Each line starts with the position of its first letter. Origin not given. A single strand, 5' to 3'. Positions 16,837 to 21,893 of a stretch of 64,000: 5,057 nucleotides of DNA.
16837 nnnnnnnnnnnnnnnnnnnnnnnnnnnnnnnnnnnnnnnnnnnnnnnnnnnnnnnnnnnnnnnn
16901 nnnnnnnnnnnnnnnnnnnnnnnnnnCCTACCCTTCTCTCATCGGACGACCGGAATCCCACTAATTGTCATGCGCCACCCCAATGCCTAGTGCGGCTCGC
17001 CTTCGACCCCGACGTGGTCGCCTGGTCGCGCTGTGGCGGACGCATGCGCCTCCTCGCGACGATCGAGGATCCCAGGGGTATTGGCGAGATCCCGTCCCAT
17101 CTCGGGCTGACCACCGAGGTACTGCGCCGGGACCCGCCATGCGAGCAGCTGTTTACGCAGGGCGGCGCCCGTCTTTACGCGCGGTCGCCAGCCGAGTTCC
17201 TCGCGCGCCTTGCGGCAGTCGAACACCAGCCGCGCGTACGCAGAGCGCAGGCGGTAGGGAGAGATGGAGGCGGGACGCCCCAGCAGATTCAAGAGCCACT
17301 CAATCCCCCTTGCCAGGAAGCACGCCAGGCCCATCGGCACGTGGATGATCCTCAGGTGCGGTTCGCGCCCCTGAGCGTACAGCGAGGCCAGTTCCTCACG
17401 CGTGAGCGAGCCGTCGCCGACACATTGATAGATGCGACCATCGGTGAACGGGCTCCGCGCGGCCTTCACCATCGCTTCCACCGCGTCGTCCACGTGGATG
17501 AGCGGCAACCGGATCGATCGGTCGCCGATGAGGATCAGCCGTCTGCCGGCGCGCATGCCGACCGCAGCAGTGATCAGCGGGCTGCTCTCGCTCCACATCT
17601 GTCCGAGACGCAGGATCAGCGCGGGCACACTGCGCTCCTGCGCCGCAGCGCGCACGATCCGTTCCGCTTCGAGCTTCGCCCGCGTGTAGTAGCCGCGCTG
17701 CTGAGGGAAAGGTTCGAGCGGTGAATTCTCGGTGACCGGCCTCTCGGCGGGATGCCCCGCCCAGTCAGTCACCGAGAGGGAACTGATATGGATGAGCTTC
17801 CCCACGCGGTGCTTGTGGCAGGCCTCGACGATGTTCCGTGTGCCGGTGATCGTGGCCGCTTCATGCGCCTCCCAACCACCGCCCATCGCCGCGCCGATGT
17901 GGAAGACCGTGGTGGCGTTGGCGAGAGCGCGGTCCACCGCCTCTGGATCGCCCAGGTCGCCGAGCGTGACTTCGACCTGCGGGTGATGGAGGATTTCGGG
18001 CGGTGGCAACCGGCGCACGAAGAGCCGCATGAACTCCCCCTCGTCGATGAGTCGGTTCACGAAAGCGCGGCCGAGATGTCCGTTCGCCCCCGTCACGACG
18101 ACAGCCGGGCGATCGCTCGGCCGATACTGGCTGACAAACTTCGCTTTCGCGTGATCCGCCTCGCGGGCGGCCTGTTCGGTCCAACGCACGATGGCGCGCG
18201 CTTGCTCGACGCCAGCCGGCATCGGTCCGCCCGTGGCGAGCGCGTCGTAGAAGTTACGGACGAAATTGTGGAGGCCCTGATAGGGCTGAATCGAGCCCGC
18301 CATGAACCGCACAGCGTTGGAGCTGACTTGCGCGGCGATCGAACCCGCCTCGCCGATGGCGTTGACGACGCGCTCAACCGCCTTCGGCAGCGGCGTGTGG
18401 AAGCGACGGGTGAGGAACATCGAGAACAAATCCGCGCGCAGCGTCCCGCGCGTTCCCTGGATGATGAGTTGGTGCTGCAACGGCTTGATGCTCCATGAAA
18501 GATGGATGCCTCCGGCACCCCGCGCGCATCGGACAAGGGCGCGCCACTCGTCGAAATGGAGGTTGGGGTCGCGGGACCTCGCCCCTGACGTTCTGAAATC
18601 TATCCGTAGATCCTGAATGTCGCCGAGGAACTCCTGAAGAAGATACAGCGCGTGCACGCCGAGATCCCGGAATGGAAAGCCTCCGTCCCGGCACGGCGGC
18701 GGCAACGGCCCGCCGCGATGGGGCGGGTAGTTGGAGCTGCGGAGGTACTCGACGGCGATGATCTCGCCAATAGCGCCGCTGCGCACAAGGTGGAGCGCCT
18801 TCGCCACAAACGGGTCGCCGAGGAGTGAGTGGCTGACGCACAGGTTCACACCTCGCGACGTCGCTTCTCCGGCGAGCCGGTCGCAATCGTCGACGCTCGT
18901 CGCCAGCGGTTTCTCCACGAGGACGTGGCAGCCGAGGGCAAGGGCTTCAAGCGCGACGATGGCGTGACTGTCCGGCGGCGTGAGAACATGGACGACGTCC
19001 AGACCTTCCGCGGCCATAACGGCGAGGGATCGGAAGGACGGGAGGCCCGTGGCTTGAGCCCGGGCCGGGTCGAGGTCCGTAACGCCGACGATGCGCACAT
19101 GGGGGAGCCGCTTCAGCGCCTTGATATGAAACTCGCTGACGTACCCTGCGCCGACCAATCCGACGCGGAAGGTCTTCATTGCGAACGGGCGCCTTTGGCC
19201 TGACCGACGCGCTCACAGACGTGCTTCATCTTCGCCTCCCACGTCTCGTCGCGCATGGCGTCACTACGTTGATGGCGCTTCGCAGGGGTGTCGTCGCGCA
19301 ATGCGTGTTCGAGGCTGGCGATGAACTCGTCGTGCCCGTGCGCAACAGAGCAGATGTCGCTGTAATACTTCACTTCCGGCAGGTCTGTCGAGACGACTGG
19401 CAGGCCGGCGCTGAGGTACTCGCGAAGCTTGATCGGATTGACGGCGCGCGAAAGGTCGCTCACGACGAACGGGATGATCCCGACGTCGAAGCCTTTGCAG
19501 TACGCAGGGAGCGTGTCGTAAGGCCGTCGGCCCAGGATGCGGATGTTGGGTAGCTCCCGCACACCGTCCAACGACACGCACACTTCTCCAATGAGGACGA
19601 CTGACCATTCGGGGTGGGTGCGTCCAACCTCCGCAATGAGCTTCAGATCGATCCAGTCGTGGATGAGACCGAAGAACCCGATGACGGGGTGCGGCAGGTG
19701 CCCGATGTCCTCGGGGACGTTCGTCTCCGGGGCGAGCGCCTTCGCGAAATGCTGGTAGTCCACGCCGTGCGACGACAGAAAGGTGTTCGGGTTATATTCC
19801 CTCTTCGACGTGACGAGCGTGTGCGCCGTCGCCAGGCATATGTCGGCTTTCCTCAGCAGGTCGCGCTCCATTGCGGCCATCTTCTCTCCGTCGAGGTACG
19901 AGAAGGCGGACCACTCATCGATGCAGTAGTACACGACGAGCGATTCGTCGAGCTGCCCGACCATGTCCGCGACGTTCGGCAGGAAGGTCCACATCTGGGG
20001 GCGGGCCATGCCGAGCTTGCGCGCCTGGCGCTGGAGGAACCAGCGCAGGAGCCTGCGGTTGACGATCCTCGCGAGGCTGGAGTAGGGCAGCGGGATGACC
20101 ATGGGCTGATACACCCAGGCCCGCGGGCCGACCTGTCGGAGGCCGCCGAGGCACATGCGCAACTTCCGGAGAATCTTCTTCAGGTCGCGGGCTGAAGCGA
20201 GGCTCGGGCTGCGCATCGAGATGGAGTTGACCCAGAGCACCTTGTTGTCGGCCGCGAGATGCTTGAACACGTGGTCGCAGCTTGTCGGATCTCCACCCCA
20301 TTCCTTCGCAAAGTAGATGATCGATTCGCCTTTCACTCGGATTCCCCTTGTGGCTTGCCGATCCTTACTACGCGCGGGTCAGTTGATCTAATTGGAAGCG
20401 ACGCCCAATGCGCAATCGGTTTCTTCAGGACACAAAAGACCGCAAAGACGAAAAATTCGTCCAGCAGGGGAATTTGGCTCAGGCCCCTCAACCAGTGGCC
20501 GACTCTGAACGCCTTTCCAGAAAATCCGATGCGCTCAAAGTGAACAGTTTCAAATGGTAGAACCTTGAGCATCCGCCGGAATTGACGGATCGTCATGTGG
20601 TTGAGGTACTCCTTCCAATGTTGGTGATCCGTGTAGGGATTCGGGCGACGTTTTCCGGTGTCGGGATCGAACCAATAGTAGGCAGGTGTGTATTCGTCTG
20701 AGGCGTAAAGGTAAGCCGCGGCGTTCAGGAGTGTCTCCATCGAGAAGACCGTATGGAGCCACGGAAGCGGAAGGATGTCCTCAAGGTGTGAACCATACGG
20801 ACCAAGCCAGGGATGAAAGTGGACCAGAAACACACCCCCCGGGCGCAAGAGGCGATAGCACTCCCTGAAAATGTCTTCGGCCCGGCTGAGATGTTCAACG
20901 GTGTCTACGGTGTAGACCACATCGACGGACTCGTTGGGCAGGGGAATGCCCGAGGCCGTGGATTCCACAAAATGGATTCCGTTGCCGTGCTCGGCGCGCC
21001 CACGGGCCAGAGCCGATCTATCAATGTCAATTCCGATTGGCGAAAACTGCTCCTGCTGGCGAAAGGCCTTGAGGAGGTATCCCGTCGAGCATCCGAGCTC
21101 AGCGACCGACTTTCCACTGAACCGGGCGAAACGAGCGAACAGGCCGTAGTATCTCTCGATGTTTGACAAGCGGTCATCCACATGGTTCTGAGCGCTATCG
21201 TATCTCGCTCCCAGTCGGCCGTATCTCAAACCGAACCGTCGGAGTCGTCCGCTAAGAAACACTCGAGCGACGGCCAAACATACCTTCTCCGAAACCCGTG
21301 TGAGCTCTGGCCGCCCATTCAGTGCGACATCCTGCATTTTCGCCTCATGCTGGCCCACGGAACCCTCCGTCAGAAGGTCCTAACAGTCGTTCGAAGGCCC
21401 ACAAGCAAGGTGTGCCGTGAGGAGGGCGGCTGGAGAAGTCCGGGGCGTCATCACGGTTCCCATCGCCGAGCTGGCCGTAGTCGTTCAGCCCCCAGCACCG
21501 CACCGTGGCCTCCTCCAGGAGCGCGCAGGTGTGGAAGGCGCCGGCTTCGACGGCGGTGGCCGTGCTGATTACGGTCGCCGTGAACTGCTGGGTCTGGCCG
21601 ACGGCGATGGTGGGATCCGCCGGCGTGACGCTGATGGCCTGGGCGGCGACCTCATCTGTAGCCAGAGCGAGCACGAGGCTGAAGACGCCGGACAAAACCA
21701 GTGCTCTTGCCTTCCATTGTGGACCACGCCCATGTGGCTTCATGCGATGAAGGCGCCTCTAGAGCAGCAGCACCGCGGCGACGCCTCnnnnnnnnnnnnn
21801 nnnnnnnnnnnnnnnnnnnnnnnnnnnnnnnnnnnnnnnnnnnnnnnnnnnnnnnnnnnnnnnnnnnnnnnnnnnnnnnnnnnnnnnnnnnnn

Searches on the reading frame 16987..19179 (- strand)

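Call 9: search_protein_families(library=pfam, proteins=[window:16987-19179:-], max_evalue=0.001)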
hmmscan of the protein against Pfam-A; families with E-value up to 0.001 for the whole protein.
window:16987-19179:- (730 aa): 11 families
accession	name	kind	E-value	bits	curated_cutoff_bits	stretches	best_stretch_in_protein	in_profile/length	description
PF01370.27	Epimerase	-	6.2e-32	111.4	20.9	1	360-584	1-237/240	NAD dependent epimerase/dehydratase family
PF01408.29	GFO_IDH_MocA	-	2.8e-23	83.3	24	1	4-117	1-120/120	Oxidoreductase family, NAD-binding Rossmann fold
PF13460.12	NAD_binding_10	-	1.1e-18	68.2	27.2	1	364-523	1-141/184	NAD(P)H-binding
PF01073.25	3Beta_HSD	-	1.8e-17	63.7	22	1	361-575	1-230/280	3-beta hydroxysteroid dehydrogenase/isomerase family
PF16363.11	GDP_Man_Dehyd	-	3.7e-16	60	27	1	362-576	2-239/332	GDP-mannose 4,6 dehydratase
PF07993.18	NAD_binding_4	-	7.8e-13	48.6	20.1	1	411-535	78-214/258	Male sterility protein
PF22725.1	GFO_IDH_MocA_C3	-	8.1e-11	42.4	27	1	126-248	2-124/124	GFO/IDH/MocA C-terminal domain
PF04321.23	RmlD_sub_bind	-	1.7e-10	40.9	27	1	360-600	3-226/287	RmlD substrate binding domain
PF05368.20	NmrA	-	3e-06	27.5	27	1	360-457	5-97/298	NmrA-like family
PF02894.22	GFO_IDH_MocA_C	-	6.2e-06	26.6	22.9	1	131-341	3-210/218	Oxidoreductase family, C-terminal alpha/beta domain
PF02719.21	Polysacc_synt_2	-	0.0008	19.1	20.2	0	360-467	1-128/293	Polysaccharide biosynthesis protein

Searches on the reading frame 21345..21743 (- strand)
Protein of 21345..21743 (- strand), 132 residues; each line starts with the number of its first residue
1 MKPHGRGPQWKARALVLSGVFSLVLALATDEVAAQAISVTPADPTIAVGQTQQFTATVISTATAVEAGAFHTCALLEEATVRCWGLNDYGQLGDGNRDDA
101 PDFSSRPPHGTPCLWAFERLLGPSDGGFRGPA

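Call 9: search_protein_families(library=pfam, proteins=[window:21345-21743:-], max_evalue=0.001)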
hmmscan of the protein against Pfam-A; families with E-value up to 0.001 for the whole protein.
window:21345-21743:- (132 aa): 3 families
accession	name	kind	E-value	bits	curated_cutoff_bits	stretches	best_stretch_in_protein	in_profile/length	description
PF13540.12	RCC1_2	-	2.7e-11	43.4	22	1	63-91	2-30/30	Regulator of chromosome condensation (RCC1) repeat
PF25390.1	WD40_RLD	-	1.1e-08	35.3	150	1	58-100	193-235/363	RCC1-like domain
PF00415.24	RCC1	-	4.5e-06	27.6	21.7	1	83-101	6-26/50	Regulator of chromosome condensation (RCC1) repeat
